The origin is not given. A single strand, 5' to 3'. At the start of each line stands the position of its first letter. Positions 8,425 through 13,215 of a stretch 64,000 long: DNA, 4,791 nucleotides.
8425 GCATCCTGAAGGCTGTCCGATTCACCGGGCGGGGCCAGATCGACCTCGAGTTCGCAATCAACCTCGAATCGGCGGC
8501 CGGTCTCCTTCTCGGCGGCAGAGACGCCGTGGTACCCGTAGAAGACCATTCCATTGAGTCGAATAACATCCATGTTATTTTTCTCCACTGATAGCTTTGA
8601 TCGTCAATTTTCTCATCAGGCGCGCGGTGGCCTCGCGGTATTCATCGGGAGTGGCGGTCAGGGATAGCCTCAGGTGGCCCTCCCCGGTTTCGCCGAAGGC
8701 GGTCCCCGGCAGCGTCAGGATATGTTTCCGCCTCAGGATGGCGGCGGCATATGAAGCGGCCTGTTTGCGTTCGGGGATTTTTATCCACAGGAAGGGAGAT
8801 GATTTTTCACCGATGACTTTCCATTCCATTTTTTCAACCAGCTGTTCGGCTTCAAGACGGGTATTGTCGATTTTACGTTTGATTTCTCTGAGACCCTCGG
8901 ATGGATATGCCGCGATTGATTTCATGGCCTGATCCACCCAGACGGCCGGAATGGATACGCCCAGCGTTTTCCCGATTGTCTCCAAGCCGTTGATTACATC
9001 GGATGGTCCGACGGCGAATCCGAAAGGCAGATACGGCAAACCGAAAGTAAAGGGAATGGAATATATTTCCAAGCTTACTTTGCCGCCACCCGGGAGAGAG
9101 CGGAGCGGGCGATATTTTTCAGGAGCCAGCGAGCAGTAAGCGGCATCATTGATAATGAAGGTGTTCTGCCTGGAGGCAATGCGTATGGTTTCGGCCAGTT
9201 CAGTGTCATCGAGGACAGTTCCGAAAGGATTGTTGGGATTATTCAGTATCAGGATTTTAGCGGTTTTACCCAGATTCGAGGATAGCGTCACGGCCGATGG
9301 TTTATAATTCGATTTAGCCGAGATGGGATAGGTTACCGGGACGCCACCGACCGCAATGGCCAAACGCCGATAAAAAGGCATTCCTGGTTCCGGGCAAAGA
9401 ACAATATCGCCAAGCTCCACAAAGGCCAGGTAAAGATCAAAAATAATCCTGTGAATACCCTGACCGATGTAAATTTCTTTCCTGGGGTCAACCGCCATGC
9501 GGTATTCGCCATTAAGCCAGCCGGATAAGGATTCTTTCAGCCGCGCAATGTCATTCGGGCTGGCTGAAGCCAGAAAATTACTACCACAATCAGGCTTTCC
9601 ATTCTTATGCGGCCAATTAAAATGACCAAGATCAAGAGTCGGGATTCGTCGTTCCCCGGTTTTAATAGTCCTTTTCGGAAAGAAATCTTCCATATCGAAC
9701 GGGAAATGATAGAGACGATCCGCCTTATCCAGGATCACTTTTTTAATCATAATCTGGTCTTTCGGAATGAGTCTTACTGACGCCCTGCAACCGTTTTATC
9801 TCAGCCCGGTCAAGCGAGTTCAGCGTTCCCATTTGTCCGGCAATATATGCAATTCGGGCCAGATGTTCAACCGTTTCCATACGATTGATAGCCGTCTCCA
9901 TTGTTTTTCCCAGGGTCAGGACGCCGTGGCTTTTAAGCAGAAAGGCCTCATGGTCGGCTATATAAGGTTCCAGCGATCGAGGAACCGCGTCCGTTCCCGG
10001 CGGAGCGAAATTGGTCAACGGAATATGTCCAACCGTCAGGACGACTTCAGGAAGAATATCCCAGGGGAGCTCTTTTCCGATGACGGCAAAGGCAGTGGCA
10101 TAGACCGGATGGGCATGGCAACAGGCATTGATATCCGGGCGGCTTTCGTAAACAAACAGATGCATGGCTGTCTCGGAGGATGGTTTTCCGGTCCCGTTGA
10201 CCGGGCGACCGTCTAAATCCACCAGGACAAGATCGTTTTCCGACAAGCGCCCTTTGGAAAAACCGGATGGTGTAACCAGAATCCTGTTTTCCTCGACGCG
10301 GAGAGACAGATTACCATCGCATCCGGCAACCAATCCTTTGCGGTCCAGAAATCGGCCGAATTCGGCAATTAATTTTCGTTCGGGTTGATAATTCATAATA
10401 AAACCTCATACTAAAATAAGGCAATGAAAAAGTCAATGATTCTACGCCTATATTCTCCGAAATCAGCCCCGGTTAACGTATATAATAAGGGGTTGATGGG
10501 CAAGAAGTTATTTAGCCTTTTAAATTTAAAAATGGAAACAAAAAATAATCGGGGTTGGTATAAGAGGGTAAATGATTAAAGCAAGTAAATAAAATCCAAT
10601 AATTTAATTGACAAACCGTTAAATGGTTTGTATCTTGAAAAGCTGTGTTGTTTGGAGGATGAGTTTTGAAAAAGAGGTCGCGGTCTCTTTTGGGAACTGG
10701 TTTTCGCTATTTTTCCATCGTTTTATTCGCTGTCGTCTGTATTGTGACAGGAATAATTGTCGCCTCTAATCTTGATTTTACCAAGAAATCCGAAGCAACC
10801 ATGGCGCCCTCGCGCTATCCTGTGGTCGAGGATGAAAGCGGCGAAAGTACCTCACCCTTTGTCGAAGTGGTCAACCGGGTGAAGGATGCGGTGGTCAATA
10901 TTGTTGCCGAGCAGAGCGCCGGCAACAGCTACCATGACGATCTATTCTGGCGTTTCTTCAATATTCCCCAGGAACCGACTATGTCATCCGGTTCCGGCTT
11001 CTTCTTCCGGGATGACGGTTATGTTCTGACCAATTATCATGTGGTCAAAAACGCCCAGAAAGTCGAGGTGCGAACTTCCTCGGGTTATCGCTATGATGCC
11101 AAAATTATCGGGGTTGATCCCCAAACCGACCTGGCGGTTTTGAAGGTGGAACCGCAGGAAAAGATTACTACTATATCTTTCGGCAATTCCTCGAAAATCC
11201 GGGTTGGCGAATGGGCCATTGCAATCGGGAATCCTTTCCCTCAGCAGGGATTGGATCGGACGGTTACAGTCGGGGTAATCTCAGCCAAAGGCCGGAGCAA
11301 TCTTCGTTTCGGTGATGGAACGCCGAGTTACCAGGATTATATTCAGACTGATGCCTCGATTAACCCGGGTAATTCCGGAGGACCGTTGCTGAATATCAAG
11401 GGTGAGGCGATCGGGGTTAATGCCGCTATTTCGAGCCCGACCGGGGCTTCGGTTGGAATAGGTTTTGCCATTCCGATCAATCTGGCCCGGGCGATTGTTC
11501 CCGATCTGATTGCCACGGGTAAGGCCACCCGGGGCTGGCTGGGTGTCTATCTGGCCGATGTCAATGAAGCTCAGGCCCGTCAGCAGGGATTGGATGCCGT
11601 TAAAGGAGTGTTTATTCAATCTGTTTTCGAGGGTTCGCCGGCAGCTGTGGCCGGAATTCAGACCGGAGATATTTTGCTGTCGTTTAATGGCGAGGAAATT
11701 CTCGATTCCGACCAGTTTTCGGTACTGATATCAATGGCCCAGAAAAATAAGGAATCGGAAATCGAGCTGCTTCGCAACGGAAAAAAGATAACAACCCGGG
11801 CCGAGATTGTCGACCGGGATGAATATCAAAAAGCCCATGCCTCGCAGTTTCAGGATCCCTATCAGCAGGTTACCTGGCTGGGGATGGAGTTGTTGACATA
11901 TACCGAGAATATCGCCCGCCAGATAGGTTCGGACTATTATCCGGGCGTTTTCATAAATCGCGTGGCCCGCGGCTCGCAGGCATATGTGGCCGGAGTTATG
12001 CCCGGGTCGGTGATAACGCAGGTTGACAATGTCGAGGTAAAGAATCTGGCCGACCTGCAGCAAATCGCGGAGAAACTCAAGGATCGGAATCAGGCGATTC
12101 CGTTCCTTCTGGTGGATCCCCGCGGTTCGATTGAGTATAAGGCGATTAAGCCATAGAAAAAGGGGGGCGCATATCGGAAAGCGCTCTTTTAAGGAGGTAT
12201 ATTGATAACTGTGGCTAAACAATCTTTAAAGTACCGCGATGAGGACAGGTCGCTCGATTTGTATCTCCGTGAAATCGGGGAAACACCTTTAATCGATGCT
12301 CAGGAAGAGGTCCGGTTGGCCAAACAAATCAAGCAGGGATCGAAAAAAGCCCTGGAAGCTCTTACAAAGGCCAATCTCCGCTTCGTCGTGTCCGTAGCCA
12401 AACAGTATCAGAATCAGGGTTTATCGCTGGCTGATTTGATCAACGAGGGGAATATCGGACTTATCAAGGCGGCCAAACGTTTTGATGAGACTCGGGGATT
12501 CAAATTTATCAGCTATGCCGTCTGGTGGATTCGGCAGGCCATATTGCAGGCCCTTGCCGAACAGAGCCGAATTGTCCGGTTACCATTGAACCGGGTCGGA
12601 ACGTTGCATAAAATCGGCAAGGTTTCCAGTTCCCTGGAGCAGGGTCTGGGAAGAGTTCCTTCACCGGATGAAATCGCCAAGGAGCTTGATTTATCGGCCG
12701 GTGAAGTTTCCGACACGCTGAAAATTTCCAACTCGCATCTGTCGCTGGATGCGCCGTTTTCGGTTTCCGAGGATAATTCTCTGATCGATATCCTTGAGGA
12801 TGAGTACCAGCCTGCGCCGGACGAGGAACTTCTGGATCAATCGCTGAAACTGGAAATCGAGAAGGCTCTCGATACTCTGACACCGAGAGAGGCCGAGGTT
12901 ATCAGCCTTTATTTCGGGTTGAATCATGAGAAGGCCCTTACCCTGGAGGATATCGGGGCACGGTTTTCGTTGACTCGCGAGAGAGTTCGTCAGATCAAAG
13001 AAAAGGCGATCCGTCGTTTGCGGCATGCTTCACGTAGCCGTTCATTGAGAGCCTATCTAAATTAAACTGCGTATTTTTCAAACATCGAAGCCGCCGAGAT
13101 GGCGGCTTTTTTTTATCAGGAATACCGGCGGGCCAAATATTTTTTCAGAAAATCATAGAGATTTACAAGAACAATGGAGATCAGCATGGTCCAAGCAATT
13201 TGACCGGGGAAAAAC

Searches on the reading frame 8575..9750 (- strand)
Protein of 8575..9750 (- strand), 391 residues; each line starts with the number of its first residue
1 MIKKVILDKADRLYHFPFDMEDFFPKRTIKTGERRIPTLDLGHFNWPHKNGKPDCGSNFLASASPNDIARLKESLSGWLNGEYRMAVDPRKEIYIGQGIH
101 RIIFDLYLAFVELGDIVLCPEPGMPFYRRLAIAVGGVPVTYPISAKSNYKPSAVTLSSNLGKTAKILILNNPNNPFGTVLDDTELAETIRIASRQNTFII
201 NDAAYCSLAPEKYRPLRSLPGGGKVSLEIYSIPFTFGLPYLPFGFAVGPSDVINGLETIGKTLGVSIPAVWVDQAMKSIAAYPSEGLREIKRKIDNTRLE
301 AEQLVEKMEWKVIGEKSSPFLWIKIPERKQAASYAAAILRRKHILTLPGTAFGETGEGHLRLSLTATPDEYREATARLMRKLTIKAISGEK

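Call 23: search_protein_families(library=pfam, proteins=[window:8575-9750:-], max_evalue=0.001)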
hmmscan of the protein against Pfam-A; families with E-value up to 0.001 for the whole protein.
window:8575-9750:- (391 aa): 1 family
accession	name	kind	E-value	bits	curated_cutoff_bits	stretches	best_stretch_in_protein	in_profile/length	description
PF00155.27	Aminotran_1_2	-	2.8e-30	106.2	19.7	1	65-378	40-361/361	Aminotransferase class I and II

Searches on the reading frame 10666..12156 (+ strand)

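Call 16: search_protein_families(library=pfam, proteins=[window:10666-12156:+], max_evalue=0.001)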
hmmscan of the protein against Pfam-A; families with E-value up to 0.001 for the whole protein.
window:10666-12156:+ (496 aa): 6 families
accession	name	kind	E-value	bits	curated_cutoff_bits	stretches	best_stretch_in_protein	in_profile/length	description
PF13365.12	Trypsin_2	-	2.2e-35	122.9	27.6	1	109-251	1-144/144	Trypsin-like peptidase domain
PF00089.32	Trypsin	-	4e-20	73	20.6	1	110-273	28-215/220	Trypsin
PF17820.7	PDZ_6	-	1.3e-17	63.7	27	2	317-356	2-41/54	PDZ domain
PF13180.12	PDZ_2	-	2e-16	60.4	27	1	292-379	3-78/80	PDZ domain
PF00595.29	PDZ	-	4.7e-16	59.4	23.2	2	286-347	6-59/81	PDZ domain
PF12812.13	PDZ_1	-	9.2e-10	38.9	28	1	400-474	6-78/78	PDZ-like domain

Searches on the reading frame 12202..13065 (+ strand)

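Call 16: search_protein_families(library=pfam, proteins=[window:12202-13065:+], max_evalue=0.001)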
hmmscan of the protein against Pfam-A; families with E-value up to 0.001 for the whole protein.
window:12202-13065:+ (287 aa): 4 families
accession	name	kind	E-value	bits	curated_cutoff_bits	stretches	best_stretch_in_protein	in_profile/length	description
PF04545.22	Sigma70_r4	-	1.4e-19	69.8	24.1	1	222-275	1-50/50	Sigma-70, region 4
PF04542.20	Sigma70_r2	-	1.8e-19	69.7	24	1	56-123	3-70/71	Sigma-70 region 2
PF04539.22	Sigma70_r3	-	8.5e-18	64.7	25.3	1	135-208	3-76/78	Sigma-70 region 3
PF00140.25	Sigma70_r1_2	-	2.8e-12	46.8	22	1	17-46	2-31/34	Sigma-70 factor, region 1.2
